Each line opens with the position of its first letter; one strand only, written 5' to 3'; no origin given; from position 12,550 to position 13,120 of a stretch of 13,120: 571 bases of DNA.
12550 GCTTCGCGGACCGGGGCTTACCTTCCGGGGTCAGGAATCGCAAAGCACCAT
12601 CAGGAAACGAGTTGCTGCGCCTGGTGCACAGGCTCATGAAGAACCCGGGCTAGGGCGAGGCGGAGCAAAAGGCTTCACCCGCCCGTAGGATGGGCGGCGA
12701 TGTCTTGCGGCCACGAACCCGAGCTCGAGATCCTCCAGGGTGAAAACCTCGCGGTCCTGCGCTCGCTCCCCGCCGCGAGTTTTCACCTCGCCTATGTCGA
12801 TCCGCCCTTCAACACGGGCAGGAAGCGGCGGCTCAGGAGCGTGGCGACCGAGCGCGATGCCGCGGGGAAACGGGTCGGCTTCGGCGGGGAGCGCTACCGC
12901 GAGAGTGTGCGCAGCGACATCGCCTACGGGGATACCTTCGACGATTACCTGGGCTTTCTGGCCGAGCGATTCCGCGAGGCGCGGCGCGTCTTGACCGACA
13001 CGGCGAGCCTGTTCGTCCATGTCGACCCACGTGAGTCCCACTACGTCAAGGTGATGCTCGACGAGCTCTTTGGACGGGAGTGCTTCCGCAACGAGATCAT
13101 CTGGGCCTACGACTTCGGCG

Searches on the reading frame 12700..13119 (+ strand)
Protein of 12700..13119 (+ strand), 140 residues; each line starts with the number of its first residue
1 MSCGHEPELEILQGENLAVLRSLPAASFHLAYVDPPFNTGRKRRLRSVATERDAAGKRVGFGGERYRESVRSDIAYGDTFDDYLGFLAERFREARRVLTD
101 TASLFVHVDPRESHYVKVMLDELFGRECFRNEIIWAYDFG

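Call 10: search_protein_families(library=pfam, proteins=[window:12700-13119:+])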
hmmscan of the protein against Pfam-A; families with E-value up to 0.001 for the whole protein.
window:12700-13119:+ (140 aa): 1 family
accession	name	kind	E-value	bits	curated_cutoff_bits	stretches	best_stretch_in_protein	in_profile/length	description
PF01555.25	N6_N4_Mtase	-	1.6e-14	54.8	26.7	1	29-138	2-83/221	DNA methylase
